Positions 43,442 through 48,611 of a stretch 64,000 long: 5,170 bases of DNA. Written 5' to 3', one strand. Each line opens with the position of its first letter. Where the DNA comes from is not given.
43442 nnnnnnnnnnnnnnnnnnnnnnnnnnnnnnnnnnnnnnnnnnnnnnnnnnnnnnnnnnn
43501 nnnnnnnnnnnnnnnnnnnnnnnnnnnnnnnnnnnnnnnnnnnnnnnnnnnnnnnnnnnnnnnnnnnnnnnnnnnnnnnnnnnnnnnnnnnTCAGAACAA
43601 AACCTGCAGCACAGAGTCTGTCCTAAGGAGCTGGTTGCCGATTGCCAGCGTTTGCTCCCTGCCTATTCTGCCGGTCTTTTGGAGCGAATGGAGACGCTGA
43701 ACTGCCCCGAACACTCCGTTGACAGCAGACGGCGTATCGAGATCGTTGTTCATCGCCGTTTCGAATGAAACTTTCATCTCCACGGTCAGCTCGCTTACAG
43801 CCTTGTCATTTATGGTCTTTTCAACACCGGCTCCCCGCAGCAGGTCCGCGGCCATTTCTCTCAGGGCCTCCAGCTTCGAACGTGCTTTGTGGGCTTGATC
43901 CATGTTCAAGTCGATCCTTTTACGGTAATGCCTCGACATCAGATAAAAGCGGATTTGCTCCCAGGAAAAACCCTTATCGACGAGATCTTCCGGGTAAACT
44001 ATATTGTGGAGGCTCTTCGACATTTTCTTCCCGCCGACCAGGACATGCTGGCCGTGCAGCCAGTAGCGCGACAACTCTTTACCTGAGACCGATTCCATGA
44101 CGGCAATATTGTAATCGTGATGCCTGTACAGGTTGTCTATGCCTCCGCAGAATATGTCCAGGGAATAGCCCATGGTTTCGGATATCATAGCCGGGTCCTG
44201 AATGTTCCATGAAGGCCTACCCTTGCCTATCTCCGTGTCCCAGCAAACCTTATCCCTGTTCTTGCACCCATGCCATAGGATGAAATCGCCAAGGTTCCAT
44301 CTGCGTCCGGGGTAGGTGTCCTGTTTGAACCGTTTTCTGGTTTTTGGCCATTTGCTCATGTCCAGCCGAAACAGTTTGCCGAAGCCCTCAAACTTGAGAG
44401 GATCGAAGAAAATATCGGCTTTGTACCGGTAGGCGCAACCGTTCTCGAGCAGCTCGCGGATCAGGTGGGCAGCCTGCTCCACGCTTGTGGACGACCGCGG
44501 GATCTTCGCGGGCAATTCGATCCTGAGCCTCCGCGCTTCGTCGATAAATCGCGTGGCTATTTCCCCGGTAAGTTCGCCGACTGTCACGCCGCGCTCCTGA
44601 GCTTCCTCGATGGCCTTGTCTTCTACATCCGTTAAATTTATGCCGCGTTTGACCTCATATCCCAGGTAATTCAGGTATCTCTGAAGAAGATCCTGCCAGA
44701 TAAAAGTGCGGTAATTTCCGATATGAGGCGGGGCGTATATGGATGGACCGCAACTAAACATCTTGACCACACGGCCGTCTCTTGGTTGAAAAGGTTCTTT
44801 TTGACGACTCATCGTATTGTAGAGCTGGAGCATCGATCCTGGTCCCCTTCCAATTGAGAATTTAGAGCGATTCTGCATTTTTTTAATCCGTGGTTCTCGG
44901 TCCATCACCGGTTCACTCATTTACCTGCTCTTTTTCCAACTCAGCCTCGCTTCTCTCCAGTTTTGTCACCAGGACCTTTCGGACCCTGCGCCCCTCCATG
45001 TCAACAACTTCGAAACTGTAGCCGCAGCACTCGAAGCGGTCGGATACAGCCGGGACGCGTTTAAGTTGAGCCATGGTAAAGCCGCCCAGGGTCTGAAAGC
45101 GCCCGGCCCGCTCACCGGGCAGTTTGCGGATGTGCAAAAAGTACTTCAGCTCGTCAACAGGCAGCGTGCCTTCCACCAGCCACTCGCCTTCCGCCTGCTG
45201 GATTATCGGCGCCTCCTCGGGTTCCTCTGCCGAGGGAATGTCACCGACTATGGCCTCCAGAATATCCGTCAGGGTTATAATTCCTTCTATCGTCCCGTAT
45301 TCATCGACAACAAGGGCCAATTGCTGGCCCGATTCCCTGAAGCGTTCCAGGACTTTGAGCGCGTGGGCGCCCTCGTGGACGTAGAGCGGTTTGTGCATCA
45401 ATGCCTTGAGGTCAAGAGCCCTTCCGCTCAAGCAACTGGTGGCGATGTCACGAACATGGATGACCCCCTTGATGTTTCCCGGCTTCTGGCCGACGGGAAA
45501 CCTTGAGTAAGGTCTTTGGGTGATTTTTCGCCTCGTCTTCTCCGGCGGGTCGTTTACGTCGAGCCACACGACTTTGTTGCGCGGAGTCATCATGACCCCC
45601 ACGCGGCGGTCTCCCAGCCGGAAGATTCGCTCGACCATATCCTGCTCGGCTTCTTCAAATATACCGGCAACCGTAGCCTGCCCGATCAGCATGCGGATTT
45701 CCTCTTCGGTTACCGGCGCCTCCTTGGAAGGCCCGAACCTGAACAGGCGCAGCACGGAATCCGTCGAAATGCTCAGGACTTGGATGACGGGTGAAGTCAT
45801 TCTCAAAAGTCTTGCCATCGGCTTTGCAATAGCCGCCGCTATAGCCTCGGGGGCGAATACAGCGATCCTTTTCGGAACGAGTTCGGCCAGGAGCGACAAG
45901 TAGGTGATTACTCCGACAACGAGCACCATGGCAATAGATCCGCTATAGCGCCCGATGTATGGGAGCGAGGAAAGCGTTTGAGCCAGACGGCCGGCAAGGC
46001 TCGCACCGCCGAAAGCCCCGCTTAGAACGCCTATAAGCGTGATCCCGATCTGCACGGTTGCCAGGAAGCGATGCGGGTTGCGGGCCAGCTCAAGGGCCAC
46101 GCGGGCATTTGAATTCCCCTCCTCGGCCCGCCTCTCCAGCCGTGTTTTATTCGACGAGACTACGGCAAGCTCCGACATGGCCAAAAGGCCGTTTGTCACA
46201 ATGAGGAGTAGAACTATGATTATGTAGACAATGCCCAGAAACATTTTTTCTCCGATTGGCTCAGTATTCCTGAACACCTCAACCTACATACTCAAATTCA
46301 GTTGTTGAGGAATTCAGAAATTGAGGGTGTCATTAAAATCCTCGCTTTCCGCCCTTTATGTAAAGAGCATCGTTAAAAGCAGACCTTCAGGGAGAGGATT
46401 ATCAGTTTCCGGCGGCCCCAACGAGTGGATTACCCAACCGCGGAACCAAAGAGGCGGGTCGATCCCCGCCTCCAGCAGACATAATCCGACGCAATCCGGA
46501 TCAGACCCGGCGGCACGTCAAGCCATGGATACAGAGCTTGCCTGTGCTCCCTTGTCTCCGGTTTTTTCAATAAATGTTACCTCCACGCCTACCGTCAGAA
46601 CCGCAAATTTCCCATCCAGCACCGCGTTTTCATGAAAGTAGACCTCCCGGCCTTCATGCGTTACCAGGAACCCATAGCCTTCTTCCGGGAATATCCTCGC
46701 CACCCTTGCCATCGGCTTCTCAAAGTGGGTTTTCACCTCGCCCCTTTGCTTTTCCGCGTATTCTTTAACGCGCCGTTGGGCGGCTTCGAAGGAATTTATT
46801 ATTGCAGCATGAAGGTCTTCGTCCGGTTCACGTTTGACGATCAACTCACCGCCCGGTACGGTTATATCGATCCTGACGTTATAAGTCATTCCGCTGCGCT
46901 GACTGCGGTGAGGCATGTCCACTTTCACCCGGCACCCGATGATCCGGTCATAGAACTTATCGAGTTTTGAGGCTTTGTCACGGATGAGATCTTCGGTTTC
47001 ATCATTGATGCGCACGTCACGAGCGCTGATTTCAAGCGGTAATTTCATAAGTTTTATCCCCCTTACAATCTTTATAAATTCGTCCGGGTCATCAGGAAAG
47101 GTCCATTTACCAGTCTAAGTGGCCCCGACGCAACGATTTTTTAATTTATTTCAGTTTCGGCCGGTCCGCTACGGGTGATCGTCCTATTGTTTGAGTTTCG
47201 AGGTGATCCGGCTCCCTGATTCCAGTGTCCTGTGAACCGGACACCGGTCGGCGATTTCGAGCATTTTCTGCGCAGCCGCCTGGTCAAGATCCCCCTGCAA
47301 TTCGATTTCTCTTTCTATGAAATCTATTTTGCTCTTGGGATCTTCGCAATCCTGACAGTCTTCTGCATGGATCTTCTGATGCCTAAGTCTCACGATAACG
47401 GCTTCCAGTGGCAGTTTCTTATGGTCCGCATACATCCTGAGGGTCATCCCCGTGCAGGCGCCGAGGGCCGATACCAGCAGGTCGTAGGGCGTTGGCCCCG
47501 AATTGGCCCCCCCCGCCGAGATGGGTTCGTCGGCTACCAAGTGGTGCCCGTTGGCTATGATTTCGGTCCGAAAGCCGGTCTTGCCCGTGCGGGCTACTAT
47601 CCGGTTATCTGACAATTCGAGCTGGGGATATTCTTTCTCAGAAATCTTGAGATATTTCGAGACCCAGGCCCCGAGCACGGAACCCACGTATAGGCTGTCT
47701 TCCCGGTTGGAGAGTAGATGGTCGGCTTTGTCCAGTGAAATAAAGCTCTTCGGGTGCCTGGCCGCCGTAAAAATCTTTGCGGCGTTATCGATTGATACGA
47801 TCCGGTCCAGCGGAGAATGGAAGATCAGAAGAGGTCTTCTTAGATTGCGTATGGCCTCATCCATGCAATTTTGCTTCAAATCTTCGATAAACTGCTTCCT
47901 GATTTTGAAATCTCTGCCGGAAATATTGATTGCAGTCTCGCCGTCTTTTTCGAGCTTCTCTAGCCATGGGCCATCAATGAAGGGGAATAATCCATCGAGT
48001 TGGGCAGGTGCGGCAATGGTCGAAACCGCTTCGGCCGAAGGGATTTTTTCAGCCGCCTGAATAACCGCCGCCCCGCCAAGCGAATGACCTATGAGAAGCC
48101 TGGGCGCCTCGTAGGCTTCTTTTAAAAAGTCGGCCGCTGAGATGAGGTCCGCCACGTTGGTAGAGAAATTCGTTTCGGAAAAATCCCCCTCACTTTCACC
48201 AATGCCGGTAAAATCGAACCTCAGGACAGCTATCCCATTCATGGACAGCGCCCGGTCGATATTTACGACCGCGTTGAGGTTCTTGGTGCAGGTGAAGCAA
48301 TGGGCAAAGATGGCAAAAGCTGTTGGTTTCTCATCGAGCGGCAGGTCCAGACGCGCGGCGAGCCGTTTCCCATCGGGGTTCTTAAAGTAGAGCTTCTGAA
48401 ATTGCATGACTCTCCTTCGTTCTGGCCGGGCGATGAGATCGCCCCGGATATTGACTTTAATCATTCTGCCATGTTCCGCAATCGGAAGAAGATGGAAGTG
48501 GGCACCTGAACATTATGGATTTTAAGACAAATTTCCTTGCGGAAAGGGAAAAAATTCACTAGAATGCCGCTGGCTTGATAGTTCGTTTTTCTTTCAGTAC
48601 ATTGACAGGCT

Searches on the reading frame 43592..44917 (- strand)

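Call 59: search_protein_families(library=pfam, proteins=[window:43592-44917:-], max_evalue=0.001)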
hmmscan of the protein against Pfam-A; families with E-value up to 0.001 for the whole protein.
window:43592-44917:- (441 aa): 5 families
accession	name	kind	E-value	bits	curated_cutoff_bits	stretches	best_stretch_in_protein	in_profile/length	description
PF01406.26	tRNA-synt_1e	-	3.5e-71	240.5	27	1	43-345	2-299/301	tRNA synthetases class I (C) catalytic domain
PF09334.17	tRNA-synt_1g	-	4.7e-14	52.4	20.1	2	260-341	290-368/391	tRNA synthetases class I (M)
PF00133.28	tRNA-synt_1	-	8.6e-06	25.2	22.7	1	287-336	364-412/414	tRNA synthetases class I (I, L, M and V)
PF09190.17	DALR_2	-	0.00036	21.5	22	0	385-437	2-53/57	DALR domain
PF01921.24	tRNA-synt_1f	-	0.00036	20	27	0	294-357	278-340/360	tRNA synthetases class I (K)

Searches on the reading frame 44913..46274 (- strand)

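Call 59: search_protein_families(library=pfam, proteins=[window:44913-46274:-], max_evalue=0.001)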
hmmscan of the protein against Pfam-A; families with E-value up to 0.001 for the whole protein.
window:44913-46274:- (453 aa): 3 families
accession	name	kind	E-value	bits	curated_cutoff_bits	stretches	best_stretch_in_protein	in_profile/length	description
PF01595.25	CNNM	-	1.2e-41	142.8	28.4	1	19-210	1-181/181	Cyclin M transmembrane N-terminal domain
PF03471.22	CorC_HlyC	-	1e-19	70.7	27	1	359-439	2-80/81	Transporter associated domain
PF00571.33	CBS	-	4.4e-18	65.8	24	2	290-343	2-56/57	CBS domain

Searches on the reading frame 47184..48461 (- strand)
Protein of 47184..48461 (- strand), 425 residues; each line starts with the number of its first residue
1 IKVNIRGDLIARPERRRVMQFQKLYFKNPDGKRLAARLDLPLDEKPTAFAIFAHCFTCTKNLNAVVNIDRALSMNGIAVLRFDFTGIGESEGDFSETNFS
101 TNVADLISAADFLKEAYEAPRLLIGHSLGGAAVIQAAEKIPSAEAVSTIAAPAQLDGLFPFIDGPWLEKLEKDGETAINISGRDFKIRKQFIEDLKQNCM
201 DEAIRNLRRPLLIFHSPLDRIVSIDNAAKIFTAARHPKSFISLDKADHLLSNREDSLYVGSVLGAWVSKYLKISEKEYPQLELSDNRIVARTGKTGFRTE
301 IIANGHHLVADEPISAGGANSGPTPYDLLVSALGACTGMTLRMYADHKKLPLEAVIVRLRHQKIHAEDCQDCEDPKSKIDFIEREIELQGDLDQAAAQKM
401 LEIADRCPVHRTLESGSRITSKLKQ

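Call 59: search_protein_families(library=pfam, proteins=[window:47184-48461:-], max_evalue=0.001)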
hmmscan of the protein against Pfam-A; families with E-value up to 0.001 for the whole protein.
window:47184-48461:- (425 aa): 7 families
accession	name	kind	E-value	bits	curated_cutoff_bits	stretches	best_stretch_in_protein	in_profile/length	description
PF02566.24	OsmC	-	1.9e-17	63.9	27.5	1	318-421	1-99/100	OsmC-like protein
PF12146.15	Hydrolase_4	-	7.3e-16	58.6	27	1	67-152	22-109/239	Serine aminopeptidase, S33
PF12697.13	Abhydrolase_6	-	2.7e-10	41.7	26.3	1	52-223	3-180/217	Alpha/beta hydrolase family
PF00561.26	Abhydrolase_1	-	4.1e-09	36.9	25.8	1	52-142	5-92/245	alpha/beta hydrolase fold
PF12740.14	PETase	-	3.8e-05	23.6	28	0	202-272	162-234/263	PET hydrolase-like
PF02129.25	Peptidase_S15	-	0.00011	22.5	23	0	30-152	1-129/262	X-Pro dipeptidyl-peptidase (S15 family)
PF06821.19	Ser_hydrolase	-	0.00023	21.6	22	0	116-155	52-93/172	Serine hydrolase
